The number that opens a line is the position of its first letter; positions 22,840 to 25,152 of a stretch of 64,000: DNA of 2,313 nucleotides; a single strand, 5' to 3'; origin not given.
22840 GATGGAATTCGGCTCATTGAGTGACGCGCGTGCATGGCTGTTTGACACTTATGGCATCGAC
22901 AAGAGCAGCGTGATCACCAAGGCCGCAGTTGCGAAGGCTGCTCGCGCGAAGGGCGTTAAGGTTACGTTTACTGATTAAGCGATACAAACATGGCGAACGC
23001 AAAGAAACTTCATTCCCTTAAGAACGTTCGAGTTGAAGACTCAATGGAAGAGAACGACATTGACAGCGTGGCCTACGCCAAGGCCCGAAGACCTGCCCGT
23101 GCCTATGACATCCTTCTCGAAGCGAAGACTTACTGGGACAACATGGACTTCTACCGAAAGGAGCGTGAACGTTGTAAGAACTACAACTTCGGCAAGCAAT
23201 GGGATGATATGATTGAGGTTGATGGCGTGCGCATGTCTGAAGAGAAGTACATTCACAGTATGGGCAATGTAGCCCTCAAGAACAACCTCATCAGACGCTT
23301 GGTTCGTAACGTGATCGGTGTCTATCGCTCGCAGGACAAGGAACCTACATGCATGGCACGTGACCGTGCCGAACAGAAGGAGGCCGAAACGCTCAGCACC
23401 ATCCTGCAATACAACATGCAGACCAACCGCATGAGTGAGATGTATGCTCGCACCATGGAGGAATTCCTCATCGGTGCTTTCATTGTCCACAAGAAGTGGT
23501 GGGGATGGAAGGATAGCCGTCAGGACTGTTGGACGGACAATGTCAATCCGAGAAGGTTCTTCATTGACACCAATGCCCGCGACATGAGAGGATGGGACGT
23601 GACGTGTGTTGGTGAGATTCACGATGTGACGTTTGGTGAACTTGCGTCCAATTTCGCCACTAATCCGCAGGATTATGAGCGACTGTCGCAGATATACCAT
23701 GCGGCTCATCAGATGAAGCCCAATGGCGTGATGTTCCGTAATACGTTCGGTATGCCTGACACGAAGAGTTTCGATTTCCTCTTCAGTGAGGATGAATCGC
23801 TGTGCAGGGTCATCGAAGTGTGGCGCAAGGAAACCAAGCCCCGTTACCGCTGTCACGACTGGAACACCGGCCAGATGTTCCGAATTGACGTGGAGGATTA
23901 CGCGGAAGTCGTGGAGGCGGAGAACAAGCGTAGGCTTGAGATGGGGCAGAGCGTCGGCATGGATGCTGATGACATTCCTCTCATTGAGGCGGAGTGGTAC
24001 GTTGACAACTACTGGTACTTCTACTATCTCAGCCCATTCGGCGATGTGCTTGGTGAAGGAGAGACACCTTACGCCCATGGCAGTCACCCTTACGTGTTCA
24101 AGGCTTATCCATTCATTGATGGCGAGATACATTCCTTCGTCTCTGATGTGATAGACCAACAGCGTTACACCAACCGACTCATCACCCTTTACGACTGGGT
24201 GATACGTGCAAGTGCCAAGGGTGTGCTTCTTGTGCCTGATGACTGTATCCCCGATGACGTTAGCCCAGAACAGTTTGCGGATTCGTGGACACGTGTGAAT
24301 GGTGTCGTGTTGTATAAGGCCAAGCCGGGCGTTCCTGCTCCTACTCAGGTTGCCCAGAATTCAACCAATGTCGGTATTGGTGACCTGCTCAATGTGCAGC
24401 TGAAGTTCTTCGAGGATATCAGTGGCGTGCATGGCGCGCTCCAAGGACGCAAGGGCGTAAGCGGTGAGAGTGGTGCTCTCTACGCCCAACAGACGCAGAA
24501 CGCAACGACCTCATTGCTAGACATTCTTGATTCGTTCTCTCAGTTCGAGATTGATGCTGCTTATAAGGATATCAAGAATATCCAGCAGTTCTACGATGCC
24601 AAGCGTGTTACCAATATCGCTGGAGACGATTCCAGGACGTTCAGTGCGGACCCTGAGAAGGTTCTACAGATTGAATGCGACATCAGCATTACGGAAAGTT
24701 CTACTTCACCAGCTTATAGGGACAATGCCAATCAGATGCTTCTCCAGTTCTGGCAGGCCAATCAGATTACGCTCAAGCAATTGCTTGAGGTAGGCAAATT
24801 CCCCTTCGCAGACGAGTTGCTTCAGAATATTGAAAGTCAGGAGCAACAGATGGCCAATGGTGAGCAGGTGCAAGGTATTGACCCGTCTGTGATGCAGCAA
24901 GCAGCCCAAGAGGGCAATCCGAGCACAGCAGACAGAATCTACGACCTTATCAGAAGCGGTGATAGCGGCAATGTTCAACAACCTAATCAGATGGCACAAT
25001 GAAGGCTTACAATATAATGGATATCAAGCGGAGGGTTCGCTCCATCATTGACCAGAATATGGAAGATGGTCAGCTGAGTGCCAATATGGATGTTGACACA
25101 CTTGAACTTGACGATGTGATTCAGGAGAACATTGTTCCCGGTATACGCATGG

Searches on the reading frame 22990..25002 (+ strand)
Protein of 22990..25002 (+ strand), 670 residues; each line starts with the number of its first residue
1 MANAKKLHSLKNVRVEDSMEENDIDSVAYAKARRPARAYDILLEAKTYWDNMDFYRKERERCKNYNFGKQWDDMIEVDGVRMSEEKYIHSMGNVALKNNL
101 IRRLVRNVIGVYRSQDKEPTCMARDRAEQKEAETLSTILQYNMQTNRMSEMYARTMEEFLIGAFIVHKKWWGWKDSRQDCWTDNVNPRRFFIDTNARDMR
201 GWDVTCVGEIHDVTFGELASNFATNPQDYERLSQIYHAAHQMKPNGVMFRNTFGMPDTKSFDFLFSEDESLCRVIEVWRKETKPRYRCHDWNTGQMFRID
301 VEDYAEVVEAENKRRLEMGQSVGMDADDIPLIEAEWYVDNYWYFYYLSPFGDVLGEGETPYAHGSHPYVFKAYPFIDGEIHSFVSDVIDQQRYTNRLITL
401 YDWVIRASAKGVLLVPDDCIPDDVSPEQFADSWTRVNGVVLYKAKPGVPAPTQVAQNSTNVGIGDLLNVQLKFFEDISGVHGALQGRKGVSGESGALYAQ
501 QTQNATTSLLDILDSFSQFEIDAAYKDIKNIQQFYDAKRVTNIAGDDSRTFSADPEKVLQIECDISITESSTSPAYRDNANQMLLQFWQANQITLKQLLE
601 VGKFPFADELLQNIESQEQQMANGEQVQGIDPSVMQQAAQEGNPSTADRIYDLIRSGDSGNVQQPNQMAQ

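Call 86: search_protein_families(library=phrogs, proteins=[window:22990-25002:+], max_evalue=0.00001)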
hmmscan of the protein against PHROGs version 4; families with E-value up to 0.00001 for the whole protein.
window:22990-25002:+ (670 aa): 1 family
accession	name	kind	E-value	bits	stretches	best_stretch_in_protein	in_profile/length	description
phrog_156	-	head and packaging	1.2e-81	276.1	1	37-642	11-590/681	portal protein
